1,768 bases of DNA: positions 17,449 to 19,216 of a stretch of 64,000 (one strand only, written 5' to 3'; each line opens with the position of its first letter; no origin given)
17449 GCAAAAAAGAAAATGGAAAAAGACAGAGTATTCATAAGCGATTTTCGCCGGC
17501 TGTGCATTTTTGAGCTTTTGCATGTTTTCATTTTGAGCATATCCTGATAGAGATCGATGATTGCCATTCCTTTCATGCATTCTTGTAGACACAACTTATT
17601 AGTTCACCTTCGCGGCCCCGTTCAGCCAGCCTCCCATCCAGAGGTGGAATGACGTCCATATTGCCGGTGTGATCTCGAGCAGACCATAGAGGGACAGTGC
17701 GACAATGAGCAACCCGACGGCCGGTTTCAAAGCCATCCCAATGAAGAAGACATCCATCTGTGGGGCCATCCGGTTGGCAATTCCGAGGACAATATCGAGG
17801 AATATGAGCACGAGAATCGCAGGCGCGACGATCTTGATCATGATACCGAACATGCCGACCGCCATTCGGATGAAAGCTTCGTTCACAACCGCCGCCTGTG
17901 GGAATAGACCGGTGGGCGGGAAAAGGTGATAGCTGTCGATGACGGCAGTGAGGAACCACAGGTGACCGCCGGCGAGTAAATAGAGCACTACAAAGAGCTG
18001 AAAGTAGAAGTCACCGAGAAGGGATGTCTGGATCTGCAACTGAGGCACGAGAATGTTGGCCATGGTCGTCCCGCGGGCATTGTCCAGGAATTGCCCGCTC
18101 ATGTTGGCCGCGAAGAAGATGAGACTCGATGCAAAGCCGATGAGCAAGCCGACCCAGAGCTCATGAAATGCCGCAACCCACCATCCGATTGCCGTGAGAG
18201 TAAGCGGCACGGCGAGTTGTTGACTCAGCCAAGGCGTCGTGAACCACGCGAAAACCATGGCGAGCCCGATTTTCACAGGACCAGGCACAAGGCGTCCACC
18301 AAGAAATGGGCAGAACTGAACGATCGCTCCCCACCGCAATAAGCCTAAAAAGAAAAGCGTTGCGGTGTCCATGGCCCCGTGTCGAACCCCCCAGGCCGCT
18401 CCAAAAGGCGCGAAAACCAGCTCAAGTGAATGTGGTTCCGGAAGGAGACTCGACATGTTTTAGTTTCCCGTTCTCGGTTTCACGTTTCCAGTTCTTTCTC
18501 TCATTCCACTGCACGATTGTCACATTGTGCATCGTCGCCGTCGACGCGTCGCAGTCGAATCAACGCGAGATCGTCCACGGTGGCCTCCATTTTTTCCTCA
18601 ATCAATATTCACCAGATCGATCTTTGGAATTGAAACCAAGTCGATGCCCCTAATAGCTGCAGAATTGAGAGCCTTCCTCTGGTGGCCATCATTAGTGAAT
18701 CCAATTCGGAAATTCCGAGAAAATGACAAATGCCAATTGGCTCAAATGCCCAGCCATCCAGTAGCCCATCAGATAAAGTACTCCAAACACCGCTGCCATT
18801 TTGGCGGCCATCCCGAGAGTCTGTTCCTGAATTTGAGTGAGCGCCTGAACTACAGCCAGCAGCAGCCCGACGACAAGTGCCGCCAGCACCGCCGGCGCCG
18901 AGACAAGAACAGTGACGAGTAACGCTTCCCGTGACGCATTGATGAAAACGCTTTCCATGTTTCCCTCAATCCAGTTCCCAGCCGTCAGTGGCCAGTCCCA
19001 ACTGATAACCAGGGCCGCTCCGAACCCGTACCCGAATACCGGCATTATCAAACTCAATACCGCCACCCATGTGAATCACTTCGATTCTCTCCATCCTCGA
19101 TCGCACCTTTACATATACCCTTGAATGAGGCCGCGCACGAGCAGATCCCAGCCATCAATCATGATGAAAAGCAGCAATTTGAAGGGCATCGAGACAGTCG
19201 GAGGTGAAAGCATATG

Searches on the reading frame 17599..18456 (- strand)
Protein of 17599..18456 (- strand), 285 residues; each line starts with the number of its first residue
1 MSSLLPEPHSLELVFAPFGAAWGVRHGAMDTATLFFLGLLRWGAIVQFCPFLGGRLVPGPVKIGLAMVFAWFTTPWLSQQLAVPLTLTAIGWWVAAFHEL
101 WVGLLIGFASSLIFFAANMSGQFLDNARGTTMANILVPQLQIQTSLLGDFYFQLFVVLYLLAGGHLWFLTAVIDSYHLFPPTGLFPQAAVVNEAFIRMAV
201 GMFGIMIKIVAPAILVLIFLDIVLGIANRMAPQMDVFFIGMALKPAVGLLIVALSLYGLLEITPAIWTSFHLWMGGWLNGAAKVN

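Call 3: search_protein_families(library=pfam, proteins=[window:17599-18456:-], max_evalue=1)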
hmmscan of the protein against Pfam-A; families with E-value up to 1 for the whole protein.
window:17599-18456:- (285 aa): 1 family
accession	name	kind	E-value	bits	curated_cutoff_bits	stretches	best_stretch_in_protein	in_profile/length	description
PF01311.25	Bac_export_1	-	2.6e-52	178.2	27.8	1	33-263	2-223/230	Bacterial export proteins, family 1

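Call 7: search_protein_families(library=ncbifam, proteins=[window:17599-18456:-], max_evalue=0.01)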
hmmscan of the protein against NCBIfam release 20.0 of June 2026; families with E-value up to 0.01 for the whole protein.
window:17599-18456:- (285 aa): 5 families
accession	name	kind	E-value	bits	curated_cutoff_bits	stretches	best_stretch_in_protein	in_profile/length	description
TIGR01400.1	fliR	equivalog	4.1e-42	144.5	168.6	1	34-268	3-235/245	flagellar biosynthetic protein FliR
TIGR01401.1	fliR_like_III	equivalog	3.4e-39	134.9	163.05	1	33-261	9-235/253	type III secretion system export apparatus subunit SctT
NF009411.0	PRK12772.1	equivalog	2.4e-24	85.7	739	1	36-260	11-233/610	fused FliR family export protein/FlhB family type III secretion system protein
NF011876.0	PRK15349.1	equivalog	5.7e-23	82.1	275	1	62-257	40-235/259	EscT/YscT/HrcT family type III secretion system export apparatus protein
NF009416.1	PRK12780.1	equivalog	1e-10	41.7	306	1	35-253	9-227/247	flagellar biosynthesis protein FliR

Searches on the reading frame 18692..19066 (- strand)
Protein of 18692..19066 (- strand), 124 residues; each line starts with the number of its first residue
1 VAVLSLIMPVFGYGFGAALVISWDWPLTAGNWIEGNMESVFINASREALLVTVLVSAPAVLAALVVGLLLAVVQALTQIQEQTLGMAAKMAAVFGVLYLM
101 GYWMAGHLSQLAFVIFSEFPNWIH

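Call 3: search_protein_families(library=pfam, proteins=[window:18692-19066:-], max_evalue=1)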
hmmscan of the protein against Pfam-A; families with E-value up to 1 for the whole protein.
window:18692-19066:- (124 aa): 3 families
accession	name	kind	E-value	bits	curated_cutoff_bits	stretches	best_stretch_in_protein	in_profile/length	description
PF01313.24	Bac_export_3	-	6.7e-22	77.7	25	1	42-111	3-72/74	Bacterial export proteins, family 3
PF01311.25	Bac_export_1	-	0.0016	18.5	27.8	1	25-110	143-225/230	Bacterial export proteins, family 1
PF24709.1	DUF7670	-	0.024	15.4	29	1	10-65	49-105/118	Domain of unknown function (DUF7670)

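Call 7: search_protein_families(library=ncbifam, proteins=[window:18692-19066:-], max_evalue=0.01)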
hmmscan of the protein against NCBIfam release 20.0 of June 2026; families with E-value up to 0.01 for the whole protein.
window:18692-19066:- (124 aa): 6 families
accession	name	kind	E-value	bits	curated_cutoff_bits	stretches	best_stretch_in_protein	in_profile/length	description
TIGR01402.1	fliQ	equivalog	2.7e-20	72.3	88.9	1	39-123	4-88/88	flagellar biosynthesis protein FliQ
TIGR01403.1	fliQ_rel_III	equivalog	7.6e-20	70.8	76.5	1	42-119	3-80/81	type III secretion system export apparatus subunit SctS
NF004671.0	PRK06010.1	subfamily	1.8e-17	63.1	104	1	42-117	7-82/88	flagellar biosynthesis protein FliQ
NF011877.0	PRK15350.1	equivalog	1.9e-10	41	104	1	49-110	14-75/88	EscS/YscS/HrcS family type III secretion system export apparatus protein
NF011861.0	PRK15333.1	equivalog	2.5e-09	37.5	108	1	43-108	6-71/86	EscS/YscS/HrcS family type III secretion system export apparatus protein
TIGR01400.1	fliR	equivalog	0.0079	15.8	168.6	1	33-117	154-239/245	flagellar biosynthetic protein FliR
